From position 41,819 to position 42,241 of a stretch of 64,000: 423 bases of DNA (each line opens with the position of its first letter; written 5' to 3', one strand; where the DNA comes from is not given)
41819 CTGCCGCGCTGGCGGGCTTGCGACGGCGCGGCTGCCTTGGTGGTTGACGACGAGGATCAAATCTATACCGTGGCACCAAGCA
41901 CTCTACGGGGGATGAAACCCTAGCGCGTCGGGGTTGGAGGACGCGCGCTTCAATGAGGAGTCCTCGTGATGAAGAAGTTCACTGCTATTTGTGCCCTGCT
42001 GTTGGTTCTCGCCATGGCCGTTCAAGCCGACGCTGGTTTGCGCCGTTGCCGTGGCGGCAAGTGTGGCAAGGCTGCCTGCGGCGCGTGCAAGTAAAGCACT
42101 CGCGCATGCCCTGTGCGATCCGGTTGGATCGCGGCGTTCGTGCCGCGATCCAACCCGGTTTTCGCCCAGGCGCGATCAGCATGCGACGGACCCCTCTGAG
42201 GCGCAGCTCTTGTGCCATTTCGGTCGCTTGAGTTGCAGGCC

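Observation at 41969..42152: Standalone gene for a 41-aa precursor of a cationic four-Cys secreted peptide, with a strong RBS and its own terminator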

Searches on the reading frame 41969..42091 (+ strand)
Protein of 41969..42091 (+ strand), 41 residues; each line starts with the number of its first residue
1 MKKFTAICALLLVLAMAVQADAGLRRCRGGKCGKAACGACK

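Call 6: search_protein_families(library=ncbifam, proteins=[window:41969-42091:+], max_evalue=10)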
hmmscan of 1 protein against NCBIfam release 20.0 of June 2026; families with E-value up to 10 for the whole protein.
seq(41 aa): 1 family
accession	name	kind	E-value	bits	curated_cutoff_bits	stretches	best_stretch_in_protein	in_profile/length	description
NF007462.0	PRK10040.1-1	equivalog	0.014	15.5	118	1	1-39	1-37/57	hypothetical protein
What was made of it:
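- Closest known: Small membrane or periplasmic regulators and type I toxins. Different: The only NCBIfam hit (PRK10040, E = 0.014, 15.5 bits against a cutoff of 118) is noise (call 6).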

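Call 7: find_homologous_proteins(query=window:41969-42091:+, max_evalue=10)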
Query seq(41 aa) (41 aa): 1 proteins with E <= 10 among 1 candidates.
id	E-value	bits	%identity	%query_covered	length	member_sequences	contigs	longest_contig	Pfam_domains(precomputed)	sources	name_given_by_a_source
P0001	1.5e-17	78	100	100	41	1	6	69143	-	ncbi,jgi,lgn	ncbi:MAG TPA: hypothetical protein VGG64_06285 [Pirellulales bacterium]|jgi:hypothetical protein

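Call 8: search_protein_families(library=pfam, proteins=[window:41969-42091:+], max_evalue=1)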
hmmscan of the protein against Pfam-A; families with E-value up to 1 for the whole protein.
seq(41 aa): 0 families

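Call 10: find_encoding_contigs(protein=P0001, flank=10000, max_places=10)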
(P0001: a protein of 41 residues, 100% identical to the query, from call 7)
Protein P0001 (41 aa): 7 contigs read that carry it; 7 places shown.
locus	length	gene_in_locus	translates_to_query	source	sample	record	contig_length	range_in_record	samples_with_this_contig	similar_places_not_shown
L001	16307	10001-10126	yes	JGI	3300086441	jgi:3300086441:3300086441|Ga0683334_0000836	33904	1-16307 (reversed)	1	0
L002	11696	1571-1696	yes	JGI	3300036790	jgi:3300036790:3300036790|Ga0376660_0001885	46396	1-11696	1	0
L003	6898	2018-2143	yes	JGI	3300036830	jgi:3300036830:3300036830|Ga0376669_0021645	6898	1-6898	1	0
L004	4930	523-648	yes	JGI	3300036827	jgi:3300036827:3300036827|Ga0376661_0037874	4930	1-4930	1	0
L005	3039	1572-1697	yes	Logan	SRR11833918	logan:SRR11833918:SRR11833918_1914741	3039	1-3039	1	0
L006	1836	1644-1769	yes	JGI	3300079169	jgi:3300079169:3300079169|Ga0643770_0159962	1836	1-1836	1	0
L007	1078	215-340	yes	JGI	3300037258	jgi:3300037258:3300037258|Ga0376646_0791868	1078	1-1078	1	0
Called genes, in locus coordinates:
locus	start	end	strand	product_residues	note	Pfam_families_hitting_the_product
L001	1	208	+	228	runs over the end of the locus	PF00005:ABC_tran, PF13304:AAA_21 (faint)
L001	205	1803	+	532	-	PF12704:MacB_PCD, PF02687:FtsX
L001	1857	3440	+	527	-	PF13646:HEAT_2 (faint)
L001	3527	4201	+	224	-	-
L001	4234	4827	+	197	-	-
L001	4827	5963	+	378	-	-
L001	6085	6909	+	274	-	PF04468:PSP1, PF28472:PSP1_3rd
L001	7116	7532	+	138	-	-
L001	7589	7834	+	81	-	-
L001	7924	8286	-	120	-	-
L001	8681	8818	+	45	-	-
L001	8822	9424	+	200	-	PF12850:Metallophos_2 (faint)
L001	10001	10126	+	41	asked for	-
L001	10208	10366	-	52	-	-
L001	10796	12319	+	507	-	PF02881:SRP54_N, PF00448:SRP54, PF13207:AAA_17 (faint), PF13401:AAA_22 (weak), PF02978:SRP_SPB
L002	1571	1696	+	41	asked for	-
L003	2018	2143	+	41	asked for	-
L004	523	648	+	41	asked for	-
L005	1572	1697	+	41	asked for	-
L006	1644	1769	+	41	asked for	-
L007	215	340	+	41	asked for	-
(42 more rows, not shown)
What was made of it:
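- Checked: The identical peptide occurs on 7 independent metagenome contigs (call 10).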

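Call 13: search_protein_representatives(protein=window:41969-42091:+)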
Query: 41 residues. Proteins with E-value up to 0.001 (for the whole library): 4; up to 1e-10: 2; up to 1e-30: 0. The best 4 are listed.
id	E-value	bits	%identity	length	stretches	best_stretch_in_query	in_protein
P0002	8.1e-22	89.6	39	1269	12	9-36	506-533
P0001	4.7e-18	78.1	100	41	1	1-41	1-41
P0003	1.0e-07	46.6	76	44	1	2-34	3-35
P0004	6.2e-04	35.1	41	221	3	10-40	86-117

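Call 15: find_encoding_contigs(protein=P0003, flank=10000, max_places=10)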
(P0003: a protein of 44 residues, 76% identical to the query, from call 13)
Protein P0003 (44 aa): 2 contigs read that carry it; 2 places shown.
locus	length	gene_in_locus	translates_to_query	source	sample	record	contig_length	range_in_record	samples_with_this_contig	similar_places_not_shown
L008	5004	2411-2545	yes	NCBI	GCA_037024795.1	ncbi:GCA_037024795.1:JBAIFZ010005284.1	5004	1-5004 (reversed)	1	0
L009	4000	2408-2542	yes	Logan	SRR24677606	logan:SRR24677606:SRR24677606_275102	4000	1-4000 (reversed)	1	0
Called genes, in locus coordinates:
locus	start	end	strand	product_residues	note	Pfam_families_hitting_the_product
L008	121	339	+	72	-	-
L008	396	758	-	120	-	-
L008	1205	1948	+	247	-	PF00149:Metallophos (weak), PF12850:Metallophos_2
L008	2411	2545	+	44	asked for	-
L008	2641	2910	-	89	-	PF02586:SRAP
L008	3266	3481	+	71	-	-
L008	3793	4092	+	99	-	-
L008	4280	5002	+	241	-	?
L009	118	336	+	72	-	-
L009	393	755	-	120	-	-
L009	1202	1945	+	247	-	PF00149:Metallophos (weak), PF12850:Metallophos_2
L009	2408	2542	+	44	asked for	-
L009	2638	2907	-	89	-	PF02586:SRAP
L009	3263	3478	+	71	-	-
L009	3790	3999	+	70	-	?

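Call 20: find_homologous_proteins(query=A2, max_evalue=10)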
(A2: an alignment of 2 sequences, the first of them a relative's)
Query A2 (2 sequences) (41 aa, profile of the alignment): 5 proteins with E <= 10 among 77 candidates.
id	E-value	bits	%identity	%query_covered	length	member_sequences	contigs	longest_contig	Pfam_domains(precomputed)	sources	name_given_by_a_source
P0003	1.4e-23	100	81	76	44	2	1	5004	-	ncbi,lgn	-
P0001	6.6e-20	88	100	100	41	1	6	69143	-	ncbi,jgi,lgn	ncbi:MAG TPA: hypothetical protein VGG64_06285 [Pirellulales bacterium]|jgi:hypothetical protein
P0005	4.7e-15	73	82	80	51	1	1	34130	-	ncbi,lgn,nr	ncbi:MAG: hypothetical protein HYX69_00885 [Planctomycetia bacterium]|nr:hypothetical protein [Planc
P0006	2.0e-14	71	60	98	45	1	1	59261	-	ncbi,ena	ncbi:MAG TPA: hypothetical protein VGN12_19230 [Pirellulales bacterium]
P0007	3.8e-8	51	73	54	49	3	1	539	-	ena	-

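Call 22: find_encoding_contigs(protein=P0005, flank=8000, max_places=4)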
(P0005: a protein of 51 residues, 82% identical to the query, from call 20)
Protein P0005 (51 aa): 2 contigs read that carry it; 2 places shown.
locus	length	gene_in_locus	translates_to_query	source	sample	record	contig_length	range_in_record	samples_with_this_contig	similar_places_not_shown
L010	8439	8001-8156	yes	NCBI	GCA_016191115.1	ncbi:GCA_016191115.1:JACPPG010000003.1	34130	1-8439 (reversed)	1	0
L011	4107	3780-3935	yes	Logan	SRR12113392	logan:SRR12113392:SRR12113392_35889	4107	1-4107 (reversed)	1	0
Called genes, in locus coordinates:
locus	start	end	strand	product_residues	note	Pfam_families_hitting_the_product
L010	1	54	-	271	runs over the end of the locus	PF06182:ABC2_membrane_6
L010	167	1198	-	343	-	PF00005:ABC_tran, PF13304:AAA_21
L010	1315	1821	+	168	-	PF02542:YgbB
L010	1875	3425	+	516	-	PF01406:tRNA-synt_1e, PF09334:tRNA-synt_1g (weak), PF09190:DALR_2, PF23493:CysS_C (faint)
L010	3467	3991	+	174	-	PF02075:RuvC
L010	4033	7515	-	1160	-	PF00930:DPPIV_N (faint), PF26549:Tricorn_N, PF26550:Tricorn_2nd, PF07676:PD40, PF14684:Tricorn_C1, PF14685:PDZ_Tricorn, PF03572:Peptidase_S41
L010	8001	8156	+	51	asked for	-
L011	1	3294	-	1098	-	?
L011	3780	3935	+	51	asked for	-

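Call 23: find_encoding_contigs(protein=P0006, flank=8000, max_places=4)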
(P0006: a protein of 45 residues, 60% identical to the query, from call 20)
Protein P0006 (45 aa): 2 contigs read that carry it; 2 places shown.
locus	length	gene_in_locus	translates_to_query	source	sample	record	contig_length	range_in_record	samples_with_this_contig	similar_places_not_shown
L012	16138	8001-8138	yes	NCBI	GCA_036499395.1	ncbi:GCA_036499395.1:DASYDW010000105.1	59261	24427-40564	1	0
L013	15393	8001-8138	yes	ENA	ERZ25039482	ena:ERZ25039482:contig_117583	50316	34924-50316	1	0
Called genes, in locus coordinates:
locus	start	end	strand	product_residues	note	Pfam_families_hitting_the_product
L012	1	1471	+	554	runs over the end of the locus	PF13646:HEAT_2 (faint)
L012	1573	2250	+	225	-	PF13828:DUF4190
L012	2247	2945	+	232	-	PF11736:DUF3299 (weak)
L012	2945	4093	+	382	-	-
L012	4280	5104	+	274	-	PF04468:PSP1, PF28472:PSP1_3rd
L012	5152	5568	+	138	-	-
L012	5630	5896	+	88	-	-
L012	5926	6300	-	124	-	-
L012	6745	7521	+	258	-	PF00149:Metallophos (weak), PF12850:Metallophos_2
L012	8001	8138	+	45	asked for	-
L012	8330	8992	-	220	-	PF02586:SRAP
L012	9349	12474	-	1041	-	PF00873:ACR_tran, PF03176:MMPL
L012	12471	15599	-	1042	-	PF00873:ACR_tran, PF03176:MMPL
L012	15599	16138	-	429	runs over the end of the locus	PF25917:BSH_RND, PF25973:BSH_CzcB (faint), PF25876:HH_MFP_RND, PF25944:Beta-barrel_RND, PF25967:RND-MFP_C, PF25989:YknX_C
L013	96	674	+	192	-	-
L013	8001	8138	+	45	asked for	-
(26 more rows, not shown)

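Call 24: find_encoding_contigs(protein=P0007, flank=8000, max_places=4)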
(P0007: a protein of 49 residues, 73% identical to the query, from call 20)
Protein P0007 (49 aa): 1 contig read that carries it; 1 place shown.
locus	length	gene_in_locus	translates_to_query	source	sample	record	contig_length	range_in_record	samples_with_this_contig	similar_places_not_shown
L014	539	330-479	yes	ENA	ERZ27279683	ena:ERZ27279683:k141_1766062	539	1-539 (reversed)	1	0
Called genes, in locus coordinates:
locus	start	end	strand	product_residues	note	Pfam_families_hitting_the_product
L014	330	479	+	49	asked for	-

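Call 27: find_related_loci(query=A4, collection=genome_contigs, flank=6000)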
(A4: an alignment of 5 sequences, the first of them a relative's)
Query A4 (41 aa) in genome_contigs; peptide patterns used: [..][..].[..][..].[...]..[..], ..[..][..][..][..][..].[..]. (x = any residue, [..] = any of these).
219 stretches matched a pattern; 1 encode a relative of the query (tblastn E <= 1e-3); 1 distinct loci.
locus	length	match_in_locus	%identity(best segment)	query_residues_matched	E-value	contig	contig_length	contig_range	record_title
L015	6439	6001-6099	82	1-33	2e-9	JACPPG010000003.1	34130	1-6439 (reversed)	MAG: Planctomycetia bacterium isolate NC_groundwater_621_Pr5_B-0.1um_65_48 alan_book_18_scaffold_83565, whole genome sho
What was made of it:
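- Tried and rejected: The genome_contigs scan with the peptide profile found only the already known L010 contig (call 27).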

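Call 28: find_related_loci(query=A4, collection=metagenome_contigs, flank=3000)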
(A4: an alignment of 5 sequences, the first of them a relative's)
Query A4 (41 aa) in metagenome_contigs; peptide patterns used: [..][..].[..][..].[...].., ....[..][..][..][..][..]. (x = any residue, [..] = any of these).
600 stretches matched a pattern, but none encodes a relative of the query by tblastn (E <= 1e-3).
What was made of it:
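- Tried and rejected: The metagenome peptide-pattern scan found none (call 28).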

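Call 41: predict_structure(alignment_id=A4)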
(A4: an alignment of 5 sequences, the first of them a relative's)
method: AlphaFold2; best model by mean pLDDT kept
length: 41 residues; sequences in the alignment: 5
mean_pLDDT: 69.6   pTM: 0.38
mean pLDDT of the five models: 69.6, 68.1, 66.6, 65.3, 64.8
residues with pLDDT >= 90: 0; 70-90: 16; 50-70: 24; < 50: 1
segments of 3 or more residues with pLDDT < 50: none
pLDDT, mean of each block of 10 residues (from residue 1): 80 80 63 58 50
secondary structure, 60 per line:
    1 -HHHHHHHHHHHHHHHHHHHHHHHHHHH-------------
elements in order: H2-28
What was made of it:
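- AlphaFold models residues 2-28 as one helix and the tail as unstructured (call 41). AlphaFold gives a continuous helix over residues 2-28 across the putative cleavage site (call 41).
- Tried and rejected: AlphaFold with a 5-sequence alignment gave only an N-terminal helix at pLDDT of about 70, so no fold search was justified (call 41).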

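Call 51: find_homologous_proteins(query=A7, max_evalue=10)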
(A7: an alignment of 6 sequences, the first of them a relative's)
Query A7 (6 sequences) (41 aa, profile of the alignment): 14 proteins with E <= 10 among 8000 candidates.
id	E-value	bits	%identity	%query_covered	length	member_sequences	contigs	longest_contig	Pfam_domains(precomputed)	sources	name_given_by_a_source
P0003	1.6e-19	87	81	76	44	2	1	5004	-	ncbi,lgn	-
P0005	2.1e-19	87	82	80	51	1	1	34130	-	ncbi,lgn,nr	ncbi:MAG: hypothetical protein HYX69_00885 [Planctomycetia bacterium]|nr:hypothetical protein [Planc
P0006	5.2e-18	82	60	98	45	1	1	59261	-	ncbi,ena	ncbi:MAG TPA: hypothetical protein VGN12_19230 [Pirellulales bacterium]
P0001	9.8e-17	78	100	100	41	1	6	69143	-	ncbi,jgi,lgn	ncbi:MAG TPA: hypothetical protein VGG64_06285 [Pirellulales bacterium]|jgi:hypothetical protein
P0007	1.4e-16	78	73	54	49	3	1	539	-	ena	-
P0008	2.8e-14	70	71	76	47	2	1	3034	-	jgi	jgi:hypothetical protein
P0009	1.9e-9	55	63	66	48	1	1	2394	-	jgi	-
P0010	1.1e-7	49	-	-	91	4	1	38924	-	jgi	-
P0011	1.9e-7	48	-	-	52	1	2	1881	-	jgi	jgi:hypothetical protein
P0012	1.3e-4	39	-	-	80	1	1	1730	-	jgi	jgi:hypothetical protein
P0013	5.2e-4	37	-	-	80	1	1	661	-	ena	-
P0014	5.1e-3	34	-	-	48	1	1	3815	-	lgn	-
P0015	8.1e-1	27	69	39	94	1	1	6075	-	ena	-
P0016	2.5e+0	26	46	68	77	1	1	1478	-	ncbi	-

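Call 53: find_encoding_contigs(protein=P0010, flank=8000, max_places=3)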
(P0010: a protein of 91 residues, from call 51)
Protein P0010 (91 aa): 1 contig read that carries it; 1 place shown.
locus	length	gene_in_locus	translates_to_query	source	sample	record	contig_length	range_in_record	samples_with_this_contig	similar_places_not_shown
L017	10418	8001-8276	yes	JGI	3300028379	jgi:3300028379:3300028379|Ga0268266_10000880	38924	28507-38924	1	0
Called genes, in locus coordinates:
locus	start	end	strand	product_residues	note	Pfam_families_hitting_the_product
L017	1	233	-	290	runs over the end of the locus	PF00175:NAD_binding_1 (weak), PF10418:DHODB_Fe-S_bind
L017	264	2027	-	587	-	PF01479:S4, PF00849:PseudoU_synth_2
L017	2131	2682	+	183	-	-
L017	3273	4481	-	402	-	PF08450:SGL (faint), PF10282:Lactonase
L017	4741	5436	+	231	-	PF26351:DUF8091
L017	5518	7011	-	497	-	PF13660:DUF4147, PF05161:MOFRL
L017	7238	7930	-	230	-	-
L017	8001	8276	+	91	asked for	-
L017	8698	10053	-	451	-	PF05150:Legionella_OMP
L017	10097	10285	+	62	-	-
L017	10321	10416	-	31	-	?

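Call 54: find_encoding_contigs(protein=P0014, flank=8000, max_places=3)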
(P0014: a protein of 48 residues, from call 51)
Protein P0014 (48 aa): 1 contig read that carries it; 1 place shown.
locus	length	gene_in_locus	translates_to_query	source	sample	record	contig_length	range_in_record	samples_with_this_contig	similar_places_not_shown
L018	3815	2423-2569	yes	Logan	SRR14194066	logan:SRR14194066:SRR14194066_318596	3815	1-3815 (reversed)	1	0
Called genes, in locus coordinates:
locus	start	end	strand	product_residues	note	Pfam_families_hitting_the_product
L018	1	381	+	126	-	?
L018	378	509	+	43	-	-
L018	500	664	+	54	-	-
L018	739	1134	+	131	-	-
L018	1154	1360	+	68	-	-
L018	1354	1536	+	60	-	-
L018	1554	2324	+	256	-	-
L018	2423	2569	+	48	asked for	-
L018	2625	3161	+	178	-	-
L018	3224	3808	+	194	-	-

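Call 55: find_encoding_contigs(protein=P0009, flank=8000, max_places=3)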
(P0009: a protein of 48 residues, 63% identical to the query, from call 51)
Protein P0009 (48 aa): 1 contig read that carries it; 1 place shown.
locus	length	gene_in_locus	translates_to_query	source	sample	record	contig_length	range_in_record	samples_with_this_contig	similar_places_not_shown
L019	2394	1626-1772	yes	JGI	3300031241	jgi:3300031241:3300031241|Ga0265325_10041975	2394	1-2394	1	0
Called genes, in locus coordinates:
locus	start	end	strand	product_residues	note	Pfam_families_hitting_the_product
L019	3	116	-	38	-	?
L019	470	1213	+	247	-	PF00149:Metallophos (weak), PF12850:Metallophos_2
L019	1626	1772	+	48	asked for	-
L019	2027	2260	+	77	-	-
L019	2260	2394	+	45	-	?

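Call 56: find_encoding_contigs(protein=P0008, flank=8000, max_places=3)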
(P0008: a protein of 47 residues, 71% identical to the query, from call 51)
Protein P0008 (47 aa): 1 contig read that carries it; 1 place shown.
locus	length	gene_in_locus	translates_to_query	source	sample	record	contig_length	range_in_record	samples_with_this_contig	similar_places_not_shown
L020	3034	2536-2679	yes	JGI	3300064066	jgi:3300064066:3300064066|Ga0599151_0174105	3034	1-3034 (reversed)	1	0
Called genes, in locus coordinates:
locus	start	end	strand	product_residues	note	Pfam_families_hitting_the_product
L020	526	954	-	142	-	-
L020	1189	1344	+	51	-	-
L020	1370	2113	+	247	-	PF00149:Metallophos (weak), PF12850:Metallophos_2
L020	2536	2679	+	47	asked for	-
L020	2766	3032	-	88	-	?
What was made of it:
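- The gene is single-copy and vertically inherited in conserved synteny rather than strain-variable or mobile (calls 10, 23, 55, 56).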

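Call 60: search_protein_families(library=ncbifam, proteins=[L012:6745-7521:+, L008:1205-1948:+], max_evalue=0.001)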
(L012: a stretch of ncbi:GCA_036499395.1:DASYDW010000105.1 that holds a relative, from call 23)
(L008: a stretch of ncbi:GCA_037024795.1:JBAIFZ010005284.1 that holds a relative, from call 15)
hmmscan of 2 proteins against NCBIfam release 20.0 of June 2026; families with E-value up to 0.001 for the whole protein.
L012:6745-7521:+ (258 aa): 7 families
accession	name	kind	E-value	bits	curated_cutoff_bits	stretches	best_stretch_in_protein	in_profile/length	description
TIGR04123.1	P_estr_lig_assc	hypoth_equivalog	1.2e-08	34.6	150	1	27-97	59-126/207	ligase-associated DNA damage response endonuclease PdeM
TIGR03729.1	acc_ester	subfamily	1.6e-06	27.7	148.25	1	8-79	4-72/239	putative phosphoesterase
NF003743.0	PRK05340.1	equivalog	3e-06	26.6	134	1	5-184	3-198/242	UDP-2,3-diacylglucosamine diphosphatase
NF006988.0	PRK09453.1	equivalog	4.9e-05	23.2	117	0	7-116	4-110/183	phosphodiesterase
TIGR01854.1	lipid_A_lpxH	equivalog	0.00011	21.6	190.35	1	7-185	2-196/231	UDP-2,3-diacylglucosamine diphosphatase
TIGR00024.1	SbcD_rel_arch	hypoth_equivalog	0.00017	21.4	115.2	0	32-112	58-124/224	putative phosphoesterase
NF003118.0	PRK04036.1-3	equivalog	0.00068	18.7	445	0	5-66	227-296/481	DNA-directed DNA polymerase II small subunit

L008:1205-1948:+ (247 aa): 5 families
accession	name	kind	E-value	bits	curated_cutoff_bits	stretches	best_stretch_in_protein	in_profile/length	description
TIGR03729.1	acc_ester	subfamily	1.7e-07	30.9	148.25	1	8-82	4-75/239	putative phosphoesterase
TIGR04123.1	P_estr_lig_assc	hypoth_equivalog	4.3e-07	29.6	150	1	27-98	59-127/207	ligase-associated DNA damage response endonuclease PdeM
NF003743.0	PRK05340.1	equivalog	2.2e-05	23.8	134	1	6-205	4-223/242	UDP-2,3-diacylglucosamine diphosphatase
TIGR00024.1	SbcD_rel_arch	hypoth_equivalog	5.8e-05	22.9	115.2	0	32-112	58-124/224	putative phosphoesterase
NF006988.0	PRK09453.1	equivalog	0.00048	20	117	0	7-113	4-107/183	phosphodiesterase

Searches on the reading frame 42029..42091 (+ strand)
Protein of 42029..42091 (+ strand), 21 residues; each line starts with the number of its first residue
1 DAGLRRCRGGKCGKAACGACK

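Call 48: search_solved_structures(query=window:42029-42091:+, max_evalue=10, show_alignments=3)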
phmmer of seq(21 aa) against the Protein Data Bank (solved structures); distinct sequences matched with E-value up to 10: 0.
